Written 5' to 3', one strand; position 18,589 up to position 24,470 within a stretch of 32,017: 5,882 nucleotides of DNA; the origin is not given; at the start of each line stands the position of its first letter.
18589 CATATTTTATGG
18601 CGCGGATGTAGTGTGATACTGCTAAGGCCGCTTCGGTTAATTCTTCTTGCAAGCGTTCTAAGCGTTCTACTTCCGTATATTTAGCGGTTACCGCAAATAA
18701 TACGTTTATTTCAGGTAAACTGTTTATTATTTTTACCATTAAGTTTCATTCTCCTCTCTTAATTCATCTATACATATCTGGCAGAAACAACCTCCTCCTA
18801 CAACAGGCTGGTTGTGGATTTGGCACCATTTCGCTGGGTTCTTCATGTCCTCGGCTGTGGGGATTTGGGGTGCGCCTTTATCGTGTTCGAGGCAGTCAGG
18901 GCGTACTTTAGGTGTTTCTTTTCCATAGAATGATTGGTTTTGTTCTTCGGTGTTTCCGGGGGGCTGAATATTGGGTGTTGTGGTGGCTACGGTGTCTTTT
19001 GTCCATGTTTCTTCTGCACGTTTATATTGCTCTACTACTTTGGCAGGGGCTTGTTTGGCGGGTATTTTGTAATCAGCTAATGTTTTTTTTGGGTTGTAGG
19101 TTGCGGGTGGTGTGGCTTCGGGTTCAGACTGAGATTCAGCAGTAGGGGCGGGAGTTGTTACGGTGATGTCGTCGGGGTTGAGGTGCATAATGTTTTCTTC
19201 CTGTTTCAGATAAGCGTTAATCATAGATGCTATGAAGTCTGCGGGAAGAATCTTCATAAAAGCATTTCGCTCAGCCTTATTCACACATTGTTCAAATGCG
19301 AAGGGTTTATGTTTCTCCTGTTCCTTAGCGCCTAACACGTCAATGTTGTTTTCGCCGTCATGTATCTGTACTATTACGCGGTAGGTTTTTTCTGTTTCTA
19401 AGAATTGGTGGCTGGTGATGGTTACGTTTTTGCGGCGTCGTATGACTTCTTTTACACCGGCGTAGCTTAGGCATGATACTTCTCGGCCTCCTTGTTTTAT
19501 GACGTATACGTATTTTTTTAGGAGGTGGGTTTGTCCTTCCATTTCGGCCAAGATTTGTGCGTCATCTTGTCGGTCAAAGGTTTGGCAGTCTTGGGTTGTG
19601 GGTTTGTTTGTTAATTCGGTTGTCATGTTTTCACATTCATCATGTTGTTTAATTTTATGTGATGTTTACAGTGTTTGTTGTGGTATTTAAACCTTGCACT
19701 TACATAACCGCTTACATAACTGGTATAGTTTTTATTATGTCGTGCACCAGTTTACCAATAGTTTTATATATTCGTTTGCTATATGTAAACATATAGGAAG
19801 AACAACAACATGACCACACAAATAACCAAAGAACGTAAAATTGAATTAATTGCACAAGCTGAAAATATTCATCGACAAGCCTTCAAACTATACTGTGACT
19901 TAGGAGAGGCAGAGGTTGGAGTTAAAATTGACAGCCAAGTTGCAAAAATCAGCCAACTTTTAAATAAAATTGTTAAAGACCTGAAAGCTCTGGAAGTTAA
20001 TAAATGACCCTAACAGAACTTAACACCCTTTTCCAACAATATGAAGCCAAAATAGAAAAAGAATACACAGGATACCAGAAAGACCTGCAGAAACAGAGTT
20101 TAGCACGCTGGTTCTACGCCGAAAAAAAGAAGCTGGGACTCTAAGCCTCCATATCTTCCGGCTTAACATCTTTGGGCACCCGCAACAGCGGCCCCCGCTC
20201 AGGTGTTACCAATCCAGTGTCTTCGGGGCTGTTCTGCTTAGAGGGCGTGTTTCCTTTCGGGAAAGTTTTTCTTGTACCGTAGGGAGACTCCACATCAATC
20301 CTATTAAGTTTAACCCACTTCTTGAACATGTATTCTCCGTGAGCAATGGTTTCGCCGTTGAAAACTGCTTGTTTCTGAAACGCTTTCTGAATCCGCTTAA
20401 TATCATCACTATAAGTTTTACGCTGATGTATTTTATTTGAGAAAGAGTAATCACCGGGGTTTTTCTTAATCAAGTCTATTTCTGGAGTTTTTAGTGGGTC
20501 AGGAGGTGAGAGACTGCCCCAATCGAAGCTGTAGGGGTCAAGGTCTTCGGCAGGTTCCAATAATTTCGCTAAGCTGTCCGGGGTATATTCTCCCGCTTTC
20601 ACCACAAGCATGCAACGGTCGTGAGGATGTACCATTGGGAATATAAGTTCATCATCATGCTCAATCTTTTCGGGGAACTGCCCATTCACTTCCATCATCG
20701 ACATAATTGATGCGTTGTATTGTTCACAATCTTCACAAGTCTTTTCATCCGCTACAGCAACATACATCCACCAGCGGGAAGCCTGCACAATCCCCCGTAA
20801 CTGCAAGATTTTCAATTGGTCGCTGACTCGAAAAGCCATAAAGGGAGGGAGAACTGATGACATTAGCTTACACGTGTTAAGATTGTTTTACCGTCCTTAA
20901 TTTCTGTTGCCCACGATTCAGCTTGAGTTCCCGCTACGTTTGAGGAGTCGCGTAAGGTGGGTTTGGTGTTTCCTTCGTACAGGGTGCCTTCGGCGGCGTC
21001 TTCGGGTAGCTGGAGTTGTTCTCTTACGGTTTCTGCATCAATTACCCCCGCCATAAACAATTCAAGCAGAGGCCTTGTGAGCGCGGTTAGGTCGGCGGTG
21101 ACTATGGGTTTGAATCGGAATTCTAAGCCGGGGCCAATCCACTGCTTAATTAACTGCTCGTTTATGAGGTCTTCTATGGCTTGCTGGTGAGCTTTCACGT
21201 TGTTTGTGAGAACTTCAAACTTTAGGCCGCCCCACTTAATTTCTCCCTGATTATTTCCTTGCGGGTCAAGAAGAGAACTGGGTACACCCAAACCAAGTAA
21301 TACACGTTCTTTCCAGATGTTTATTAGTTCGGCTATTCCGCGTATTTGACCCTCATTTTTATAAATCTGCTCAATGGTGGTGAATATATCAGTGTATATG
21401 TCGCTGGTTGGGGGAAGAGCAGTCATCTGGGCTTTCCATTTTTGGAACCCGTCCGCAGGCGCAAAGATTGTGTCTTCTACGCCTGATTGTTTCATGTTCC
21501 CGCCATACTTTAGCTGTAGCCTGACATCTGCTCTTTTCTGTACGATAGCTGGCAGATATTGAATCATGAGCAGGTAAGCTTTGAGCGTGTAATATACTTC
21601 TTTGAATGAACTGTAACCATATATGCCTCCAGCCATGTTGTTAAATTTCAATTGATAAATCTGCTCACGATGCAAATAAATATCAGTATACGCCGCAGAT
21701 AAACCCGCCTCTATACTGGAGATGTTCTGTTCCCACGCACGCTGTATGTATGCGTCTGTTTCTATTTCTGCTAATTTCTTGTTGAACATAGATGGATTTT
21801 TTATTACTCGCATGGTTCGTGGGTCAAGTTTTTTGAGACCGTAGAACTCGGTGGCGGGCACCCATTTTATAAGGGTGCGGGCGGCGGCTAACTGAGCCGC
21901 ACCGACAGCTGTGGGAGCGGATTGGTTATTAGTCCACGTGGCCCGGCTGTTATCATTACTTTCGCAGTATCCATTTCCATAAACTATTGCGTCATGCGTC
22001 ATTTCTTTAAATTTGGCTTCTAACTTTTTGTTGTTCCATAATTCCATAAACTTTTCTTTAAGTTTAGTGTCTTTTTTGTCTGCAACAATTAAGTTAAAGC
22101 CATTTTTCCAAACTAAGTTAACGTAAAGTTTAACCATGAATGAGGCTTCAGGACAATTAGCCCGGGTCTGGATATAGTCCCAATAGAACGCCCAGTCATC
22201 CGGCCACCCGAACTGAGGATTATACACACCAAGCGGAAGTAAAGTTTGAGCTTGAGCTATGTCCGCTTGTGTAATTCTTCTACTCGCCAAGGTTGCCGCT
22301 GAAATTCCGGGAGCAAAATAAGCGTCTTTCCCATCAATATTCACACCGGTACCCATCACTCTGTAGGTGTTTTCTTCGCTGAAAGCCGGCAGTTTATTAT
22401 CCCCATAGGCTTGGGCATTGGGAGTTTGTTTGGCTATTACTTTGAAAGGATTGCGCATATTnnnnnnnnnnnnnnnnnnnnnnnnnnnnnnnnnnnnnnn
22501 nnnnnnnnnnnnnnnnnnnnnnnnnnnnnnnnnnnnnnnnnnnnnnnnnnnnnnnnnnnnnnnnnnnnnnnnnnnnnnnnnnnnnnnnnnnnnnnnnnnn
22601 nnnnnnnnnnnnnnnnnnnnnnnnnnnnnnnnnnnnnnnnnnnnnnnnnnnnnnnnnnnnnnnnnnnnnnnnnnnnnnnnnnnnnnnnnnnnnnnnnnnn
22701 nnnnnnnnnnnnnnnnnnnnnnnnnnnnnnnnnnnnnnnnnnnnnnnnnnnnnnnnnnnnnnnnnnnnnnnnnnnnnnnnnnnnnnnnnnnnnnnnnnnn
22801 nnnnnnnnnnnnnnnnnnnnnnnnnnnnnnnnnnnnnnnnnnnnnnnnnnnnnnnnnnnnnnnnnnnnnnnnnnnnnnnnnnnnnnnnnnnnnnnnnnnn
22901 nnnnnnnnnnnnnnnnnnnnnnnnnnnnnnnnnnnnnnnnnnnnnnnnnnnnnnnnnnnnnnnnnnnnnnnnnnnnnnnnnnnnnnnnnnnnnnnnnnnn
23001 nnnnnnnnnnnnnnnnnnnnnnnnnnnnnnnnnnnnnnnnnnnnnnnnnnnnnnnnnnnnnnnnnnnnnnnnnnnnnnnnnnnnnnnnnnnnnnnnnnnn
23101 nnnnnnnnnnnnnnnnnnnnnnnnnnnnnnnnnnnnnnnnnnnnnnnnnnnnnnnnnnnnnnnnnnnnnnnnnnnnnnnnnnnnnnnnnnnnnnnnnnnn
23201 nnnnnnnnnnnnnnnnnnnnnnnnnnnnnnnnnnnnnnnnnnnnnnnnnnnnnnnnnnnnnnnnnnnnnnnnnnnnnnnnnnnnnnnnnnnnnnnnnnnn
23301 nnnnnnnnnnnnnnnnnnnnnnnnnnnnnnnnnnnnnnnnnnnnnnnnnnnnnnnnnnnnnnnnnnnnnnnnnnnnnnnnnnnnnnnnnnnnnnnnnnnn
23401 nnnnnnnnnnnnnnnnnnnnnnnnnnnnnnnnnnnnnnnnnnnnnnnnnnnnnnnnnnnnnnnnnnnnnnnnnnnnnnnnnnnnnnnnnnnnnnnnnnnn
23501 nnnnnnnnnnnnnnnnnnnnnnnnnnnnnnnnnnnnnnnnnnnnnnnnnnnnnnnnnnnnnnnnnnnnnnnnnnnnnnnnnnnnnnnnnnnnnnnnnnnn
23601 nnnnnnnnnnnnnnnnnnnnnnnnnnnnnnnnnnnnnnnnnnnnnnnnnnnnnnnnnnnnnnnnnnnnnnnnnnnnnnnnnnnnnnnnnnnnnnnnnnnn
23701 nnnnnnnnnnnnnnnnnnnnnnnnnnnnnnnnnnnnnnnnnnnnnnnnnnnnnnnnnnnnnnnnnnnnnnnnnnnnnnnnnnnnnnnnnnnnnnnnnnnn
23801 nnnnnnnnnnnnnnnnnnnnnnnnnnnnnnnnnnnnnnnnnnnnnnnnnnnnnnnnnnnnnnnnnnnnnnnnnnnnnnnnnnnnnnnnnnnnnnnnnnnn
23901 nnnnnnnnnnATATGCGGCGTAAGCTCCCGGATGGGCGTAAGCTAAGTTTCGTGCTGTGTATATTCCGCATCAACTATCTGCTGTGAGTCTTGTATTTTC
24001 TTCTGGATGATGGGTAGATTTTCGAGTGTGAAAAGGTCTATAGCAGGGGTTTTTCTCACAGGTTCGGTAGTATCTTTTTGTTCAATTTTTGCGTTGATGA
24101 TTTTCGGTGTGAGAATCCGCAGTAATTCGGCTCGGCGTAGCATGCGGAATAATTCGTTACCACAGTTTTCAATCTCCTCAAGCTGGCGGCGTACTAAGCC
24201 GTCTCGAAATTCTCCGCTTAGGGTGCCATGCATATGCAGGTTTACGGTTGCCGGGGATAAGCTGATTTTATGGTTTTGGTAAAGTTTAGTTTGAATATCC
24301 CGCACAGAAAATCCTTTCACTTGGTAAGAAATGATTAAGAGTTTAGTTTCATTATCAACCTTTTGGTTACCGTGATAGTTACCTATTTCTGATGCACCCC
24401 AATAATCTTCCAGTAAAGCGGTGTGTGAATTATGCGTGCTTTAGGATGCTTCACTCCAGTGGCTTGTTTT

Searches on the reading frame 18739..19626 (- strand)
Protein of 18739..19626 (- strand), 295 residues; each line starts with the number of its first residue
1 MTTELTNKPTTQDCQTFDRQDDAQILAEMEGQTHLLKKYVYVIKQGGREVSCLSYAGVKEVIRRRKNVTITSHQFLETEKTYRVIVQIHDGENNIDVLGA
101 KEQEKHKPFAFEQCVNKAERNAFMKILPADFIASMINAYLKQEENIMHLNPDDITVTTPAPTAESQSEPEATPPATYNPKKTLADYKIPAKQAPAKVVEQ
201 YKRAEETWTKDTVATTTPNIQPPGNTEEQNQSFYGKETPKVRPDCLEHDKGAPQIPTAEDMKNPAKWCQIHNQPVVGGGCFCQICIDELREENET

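Call 9: search_protein_families(library=pfam, proteins=[window:18739-19626:-], max_evalue=0.01)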
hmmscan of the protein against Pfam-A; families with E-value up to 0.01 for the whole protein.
window:18739-19626:- (295 aa): 0 families

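Call 10: search_protein_families(library=phrogs, proteins=[window:18739-19626:-], max_evalue=0.01)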
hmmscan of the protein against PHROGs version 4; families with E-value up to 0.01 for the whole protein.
window:18739-19626:- (295 aa): 0 families

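Call 33: search_protein_families(library=pfam, proteins=[window:18739-19626:-], max_evalue=5)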
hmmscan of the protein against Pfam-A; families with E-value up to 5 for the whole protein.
window:18739-19626:- (295 aa): 2 families
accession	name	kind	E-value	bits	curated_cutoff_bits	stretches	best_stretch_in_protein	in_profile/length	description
PF25120.1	DUF7814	-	0.11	12.7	27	1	57-154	24-116/228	Domain of unknown function (DUF7814)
PF09139.17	Tam41_Mmp37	-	0.13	12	24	1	50-148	167-262/322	Phosphatidate cytidylyltransferase, mitochondrial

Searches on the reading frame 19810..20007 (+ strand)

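Call 33: search_protein_families(library=pfam, proteins=[window:19810-20007:+], max_evalue=5)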
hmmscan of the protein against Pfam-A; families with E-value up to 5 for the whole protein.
window:19810-20007:+ (65 aa): 2 families
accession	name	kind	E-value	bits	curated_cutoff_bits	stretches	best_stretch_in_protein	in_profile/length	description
PF03352.18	Adenine_glyco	-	0.11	12.8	25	1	7-57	67-117/177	Methyladenine glycosylase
PF08800.15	BT4734-like_N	-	0.19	12.3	22.4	1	12-50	85-123/134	BT4734-like, N-terminal domain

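Call 75: search_protein_families(library=phrogs, proteins=[window:19810-20007:+], max_evalue=0.1)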
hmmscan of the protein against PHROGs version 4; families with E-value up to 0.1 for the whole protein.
window:19810-20007:+ (65 aa): 2 families
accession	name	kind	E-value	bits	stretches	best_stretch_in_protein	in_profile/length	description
phrog_13199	-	unknown function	0.04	14.8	1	28-64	42-75/77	-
phrog_10269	-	unknown function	0.094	13.3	1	14-42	24-52/299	-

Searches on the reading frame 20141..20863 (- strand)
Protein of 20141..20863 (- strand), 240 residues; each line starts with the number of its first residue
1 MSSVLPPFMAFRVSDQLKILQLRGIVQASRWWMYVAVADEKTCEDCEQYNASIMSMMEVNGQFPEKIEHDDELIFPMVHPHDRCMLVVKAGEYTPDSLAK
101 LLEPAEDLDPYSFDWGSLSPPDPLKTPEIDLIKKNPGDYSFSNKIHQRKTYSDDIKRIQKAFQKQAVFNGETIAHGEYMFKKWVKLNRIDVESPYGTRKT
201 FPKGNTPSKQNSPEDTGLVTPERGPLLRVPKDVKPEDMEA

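Call 66: search_protein_families(library=pfam, proteins=[window:20141-20863:-], max_evalue=0.1)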
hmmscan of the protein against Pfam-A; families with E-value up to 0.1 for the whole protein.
window:20141-20863:- (240 aa): 2 families
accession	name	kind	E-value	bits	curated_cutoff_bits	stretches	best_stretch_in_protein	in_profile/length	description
PF04233.19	Phage_Mu_F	-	0.0062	17.7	29.6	1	31-85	66-110/112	Phage Mu protein F like protein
PF12298.14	Bot1p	-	0.089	13.4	23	0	39-107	64-135/172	Eukaryotic mitochondrial regulator protein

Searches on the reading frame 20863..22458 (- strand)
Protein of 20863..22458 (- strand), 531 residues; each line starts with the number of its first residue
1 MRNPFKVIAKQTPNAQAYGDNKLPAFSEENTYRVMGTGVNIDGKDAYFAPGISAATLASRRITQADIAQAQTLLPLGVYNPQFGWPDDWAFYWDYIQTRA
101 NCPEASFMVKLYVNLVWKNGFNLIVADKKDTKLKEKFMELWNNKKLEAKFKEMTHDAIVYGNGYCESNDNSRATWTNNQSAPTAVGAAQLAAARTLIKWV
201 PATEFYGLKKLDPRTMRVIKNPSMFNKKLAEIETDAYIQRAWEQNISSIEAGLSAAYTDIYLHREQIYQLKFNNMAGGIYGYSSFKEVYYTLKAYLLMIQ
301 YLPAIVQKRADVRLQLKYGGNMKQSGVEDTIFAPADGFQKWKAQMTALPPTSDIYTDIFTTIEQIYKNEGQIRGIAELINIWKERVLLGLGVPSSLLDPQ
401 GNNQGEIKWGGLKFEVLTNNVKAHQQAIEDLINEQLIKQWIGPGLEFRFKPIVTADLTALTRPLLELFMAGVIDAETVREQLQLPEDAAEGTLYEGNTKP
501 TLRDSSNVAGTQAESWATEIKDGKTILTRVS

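Call 8: search_dna_similar(query=window:20863-22458:-, collection=phages, mode=protein)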
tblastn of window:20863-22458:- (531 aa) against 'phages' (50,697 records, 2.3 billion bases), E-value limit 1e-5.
No match.

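Call 9: search_protein_families(library=pfam, proteins=[window:20863-22458:-], max_evalue=0.01)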
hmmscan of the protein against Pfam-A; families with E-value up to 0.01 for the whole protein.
window:20863-22458:- (531 aa): 1 family
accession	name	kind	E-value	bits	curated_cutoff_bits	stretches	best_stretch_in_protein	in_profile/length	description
PF04860.17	Phage_portal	-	9.6e-07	28.7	39.1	1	150-480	55-318/321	Phage portal protein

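Call 10: search_protein_families(library=phrogs, proteins=[window:20863-22458:-], max_evalue=0.01)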
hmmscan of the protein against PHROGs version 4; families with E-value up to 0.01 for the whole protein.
window:20863-22458:- (531 aa): 4 families
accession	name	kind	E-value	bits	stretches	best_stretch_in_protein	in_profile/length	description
phrog_9232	-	head and packaging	0.00016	21.6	1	192-441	140-371/502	portal protein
phrog_146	-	head and packaging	0.00081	19.4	1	108-164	70-125/587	portal protein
phrog_16507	-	unknown function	0.0025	18.9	0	359-383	33-57/65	-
phrog_113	-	head and packaging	0.0076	15.4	0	413-488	332-415/1272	portal protein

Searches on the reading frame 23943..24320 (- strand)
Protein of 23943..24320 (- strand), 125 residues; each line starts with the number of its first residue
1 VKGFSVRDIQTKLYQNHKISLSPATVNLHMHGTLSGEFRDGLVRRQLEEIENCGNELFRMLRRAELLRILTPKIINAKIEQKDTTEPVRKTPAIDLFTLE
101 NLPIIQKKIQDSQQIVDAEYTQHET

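Call 33: search_protein_families(library=pfam, proteins=[window:23943-24320:-], max_evalue=5)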
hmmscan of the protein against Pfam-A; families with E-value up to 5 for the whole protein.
window:23943-24320:- (125 aa): 1 family
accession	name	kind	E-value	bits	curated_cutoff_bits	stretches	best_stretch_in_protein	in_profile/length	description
PF18081.7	FANC_SAP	-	0.071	13.8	23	1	56-77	6-27/51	Fanconi anemia-associated nuclease SAP domain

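Call 75: search_protein_families(library=phrogs, proteins=[window:23943-24320:-], max_evalue=0.1)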
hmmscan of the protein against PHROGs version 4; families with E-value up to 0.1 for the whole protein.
window:23943-24320:- (125 aa): 0 families
